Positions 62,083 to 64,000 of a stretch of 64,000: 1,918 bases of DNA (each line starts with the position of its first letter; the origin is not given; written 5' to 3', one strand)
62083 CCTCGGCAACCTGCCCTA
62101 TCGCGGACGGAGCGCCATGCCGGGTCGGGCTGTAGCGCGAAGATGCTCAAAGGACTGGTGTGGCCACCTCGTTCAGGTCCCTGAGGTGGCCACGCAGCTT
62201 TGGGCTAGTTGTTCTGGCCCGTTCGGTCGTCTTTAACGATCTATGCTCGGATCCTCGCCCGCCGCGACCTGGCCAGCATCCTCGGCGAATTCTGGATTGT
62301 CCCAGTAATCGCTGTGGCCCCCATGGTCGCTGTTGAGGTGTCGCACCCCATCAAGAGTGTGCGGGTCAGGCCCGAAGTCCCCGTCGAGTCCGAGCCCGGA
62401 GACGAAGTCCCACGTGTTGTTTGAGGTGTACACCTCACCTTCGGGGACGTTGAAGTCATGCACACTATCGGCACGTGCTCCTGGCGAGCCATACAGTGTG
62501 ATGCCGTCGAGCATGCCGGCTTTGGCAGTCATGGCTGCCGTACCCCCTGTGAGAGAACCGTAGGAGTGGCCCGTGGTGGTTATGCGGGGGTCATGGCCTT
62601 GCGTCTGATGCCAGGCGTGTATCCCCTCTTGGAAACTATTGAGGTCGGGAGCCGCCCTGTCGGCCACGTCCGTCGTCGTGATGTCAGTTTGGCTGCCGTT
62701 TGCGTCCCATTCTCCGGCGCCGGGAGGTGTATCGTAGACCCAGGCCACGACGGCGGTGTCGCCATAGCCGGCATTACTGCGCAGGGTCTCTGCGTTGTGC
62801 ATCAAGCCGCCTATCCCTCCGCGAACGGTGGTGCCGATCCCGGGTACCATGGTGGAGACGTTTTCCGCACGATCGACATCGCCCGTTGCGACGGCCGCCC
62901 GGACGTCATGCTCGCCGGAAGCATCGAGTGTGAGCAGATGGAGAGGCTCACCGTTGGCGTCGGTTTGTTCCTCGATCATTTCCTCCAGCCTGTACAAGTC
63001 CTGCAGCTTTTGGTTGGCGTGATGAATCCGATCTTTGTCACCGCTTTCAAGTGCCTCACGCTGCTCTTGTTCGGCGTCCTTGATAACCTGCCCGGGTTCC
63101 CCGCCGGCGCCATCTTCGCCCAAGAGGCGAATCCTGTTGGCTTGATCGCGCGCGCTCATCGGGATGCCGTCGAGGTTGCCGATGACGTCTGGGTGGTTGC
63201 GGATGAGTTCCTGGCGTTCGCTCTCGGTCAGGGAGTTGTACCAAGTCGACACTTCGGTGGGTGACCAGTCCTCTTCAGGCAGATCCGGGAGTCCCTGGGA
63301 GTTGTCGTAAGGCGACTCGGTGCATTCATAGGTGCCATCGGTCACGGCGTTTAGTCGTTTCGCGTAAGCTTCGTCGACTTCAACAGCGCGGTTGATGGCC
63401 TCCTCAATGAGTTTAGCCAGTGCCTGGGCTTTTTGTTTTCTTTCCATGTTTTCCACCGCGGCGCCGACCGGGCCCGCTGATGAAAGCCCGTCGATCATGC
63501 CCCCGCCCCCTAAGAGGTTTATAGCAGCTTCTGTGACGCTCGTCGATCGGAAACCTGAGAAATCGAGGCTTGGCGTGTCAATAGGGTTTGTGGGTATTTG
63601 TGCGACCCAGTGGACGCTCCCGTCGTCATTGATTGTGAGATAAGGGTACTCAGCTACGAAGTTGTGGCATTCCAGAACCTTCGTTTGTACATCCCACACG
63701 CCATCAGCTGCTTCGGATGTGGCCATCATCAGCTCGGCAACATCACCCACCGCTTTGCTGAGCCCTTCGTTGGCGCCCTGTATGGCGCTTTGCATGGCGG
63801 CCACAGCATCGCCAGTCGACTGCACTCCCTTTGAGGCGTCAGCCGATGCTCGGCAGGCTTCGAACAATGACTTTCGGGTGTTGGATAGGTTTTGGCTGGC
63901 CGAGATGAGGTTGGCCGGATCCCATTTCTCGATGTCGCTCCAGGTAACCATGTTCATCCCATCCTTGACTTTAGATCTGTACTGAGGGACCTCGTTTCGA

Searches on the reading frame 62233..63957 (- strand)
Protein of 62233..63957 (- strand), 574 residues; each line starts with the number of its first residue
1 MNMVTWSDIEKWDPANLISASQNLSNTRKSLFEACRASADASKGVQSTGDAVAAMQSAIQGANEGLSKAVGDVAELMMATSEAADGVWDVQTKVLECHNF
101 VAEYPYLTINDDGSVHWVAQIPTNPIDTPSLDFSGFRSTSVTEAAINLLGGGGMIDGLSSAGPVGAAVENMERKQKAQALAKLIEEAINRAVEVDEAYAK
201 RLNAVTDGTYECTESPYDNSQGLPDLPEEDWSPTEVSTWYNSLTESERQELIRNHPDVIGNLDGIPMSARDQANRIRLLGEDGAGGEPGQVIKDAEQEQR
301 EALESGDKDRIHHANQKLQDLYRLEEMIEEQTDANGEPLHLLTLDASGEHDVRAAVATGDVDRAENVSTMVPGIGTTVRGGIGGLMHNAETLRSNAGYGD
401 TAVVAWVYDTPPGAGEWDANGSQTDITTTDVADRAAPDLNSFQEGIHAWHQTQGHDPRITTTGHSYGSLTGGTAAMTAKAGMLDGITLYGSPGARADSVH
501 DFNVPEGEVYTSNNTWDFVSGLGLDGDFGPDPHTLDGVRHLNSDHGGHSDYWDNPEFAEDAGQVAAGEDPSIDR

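Call 42: search_protein_families(library=pfam, proteins=[window:62233-63957:-], max_evalue=1)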
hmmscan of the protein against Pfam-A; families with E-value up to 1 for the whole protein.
window:62233-63957:- (574 aa): 3 families
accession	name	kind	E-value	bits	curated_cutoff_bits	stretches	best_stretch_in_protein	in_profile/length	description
PF06259.18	Abhydrolase_8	-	6.2e-30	104.6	20.5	1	349-520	3-171/178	Alpha/beta hydrolase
PF06628.17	Catalase-rel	-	0.099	13.3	30.1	0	239-254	14-29/65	Catalase-related immune-responsive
PF16455.10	UBD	-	0.19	12.4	27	1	20-105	18-97/103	Ubiquitin-binding domain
